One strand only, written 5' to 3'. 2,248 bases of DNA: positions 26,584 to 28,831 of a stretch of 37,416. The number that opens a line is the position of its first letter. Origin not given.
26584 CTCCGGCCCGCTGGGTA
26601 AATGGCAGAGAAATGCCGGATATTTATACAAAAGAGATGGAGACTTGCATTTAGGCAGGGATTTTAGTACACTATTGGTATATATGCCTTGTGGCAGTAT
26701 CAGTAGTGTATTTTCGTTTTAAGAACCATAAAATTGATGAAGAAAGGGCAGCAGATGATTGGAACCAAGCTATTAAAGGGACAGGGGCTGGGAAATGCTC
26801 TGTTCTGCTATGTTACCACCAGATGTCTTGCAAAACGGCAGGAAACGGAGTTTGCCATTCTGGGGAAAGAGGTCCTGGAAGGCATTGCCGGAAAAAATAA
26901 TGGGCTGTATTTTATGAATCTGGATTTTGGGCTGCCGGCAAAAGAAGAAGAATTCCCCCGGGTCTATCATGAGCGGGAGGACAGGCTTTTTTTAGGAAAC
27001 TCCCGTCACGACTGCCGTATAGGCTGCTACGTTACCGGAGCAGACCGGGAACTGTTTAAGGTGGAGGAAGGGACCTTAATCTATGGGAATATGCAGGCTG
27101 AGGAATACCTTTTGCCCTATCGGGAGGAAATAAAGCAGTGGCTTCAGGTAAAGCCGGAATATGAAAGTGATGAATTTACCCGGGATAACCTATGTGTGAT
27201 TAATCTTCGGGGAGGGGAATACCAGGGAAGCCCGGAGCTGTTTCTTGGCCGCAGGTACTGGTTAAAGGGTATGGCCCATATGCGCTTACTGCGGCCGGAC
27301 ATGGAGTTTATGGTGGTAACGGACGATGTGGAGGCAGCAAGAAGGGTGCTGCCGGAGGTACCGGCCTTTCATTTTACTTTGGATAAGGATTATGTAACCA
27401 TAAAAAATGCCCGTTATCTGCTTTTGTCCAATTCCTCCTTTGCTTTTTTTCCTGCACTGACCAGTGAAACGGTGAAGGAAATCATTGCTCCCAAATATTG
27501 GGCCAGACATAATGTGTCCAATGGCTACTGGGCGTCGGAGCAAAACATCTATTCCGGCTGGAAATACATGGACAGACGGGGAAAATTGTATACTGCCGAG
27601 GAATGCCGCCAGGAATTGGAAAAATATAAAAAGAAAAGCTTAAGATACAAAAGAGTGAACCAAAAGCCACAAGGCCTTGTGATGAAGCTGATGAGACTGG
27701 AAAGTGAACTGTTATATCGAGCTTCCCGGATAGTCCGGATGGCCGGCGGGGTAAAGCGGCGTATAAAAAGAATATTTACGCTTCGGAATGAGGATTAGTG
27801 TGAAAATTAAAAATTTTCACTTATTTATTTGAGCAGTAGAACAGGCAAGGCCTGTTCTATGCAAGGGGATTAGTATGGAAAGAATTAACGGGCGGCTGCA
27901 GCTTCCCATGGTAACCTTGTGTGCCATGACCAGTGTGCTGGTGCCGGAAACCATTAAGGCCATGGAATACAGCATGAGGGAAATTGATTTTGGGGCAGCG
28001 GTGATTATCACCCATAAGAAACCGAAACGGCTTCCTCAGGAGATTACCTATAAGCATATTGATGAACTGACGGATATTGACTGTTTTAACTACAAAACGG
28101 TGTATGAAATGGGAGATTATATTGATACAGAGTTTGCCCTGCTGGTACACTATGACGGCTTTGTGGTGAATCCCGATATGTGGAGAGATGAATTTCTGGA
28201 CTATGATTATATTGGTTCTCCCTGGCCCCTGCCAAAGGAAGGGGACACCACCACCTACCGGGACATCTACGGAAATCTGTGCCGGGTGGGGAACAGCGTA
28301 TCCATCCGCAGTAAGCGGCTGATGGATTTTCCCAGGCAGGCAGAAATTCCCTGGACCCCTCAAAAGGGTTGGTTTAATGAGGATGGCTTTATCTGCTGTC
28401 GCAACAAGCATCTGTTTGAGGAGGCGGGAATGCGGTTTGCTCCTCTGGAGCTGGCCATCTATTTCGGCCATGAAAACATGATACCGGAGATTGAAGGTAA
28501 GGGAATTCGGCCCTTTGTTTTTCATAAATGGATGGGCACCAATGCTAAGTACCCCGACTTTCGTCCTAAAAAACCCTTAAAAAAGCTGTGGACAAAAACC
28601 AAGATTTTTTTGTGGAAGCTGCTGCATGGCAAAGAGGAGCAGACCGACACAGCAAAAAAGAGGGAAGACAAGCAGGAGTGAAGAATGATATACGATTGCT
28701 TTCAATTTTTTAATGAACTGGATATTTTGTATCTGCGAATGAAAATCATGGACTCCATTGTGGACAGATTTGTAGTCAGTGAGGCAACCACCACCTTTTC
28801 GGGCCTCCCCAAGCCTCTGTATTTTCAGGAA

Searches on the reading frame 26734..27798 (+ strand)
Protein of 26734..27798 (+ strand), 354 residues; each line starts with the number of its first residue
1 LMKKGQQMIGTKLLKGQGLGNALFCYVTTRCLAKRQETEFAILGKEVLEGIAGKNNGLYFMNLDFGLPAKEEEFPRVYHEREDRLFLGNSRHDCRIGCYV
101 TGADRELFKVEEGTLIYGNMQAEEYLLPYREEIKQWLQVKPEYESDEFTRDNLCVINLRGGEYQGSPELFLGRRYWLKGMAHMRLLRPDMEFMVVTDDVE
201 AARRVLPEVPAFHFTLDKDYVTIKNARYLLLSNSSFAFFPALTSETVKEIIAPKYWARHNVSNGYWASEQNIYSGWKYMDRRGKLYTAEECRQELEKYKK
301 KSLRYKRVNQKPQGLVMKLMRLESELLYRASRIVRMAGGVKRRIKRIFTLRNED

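Call 6: search_protein_families(library=pfam, proteins=[window:26734-27798:+])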
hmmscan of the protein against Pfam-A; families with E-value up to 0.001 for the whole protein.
window:26734-27798:+ (354 aa): 0 families

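Call 32: search_protein_families(library=ncbifam, proteins=[window:26734-27798:+], max_evalue=0.001)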
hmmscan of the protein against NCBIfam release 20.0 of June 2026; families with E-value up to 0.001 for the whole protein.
window:26734-27798:+ (354 aa): 0 families

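Call 62: search_protein_families(library=pfam, proteins=[window:26734-27798:+], max_evalue=1)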
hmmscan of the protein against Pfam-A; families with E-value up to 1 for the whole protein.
window:26734-27798:+ (354 aa): 3 families
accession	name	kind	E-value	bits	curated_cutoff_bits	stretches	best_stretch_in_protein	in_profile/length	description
PF07533.21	BRK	-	0.046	13.9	23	1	128-146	24-42/44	BRK domain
PF22467.3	KH_GLD-3_3rd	-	0.059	13.9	24.1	0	122-160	20-58/72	GLD-3 3rd KH domain (aka KH4)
PF01531.22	Glyco_transf_11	-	0.065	12.9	23.9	1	172-279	189-297/298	Glycosyl transferase family 11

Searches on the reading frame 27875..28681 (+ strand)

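Call 6: search_protein_families(library=pfam, proteins=[window:27875-28681:+])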
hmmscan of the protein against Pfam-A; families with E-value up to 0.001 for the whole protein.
window:27875-28681:+ (268 aa): 1 family
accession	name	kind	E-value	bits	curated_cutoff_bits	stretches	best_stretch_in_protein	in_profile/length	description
PF18922.5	DUF5672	-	2.9e-09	37.2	24.4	1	83-204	32-149/164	Protein of unknown function (DUF5672)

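Call 62: search_protein_families(library=pfam, proteins=[window:27875-28681:+], max_evalue=1)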
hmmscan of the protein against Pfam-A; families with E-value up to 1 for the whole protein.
window:27875-28681:+ (268 aa): 1 family
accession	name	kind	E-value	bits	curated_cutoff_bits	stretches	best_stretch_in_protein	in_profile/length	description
PF18922.5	DUF5672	-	2.9e-09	37.2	24.4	1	83-204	32-149/164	Protein of unknown function (DUF5672)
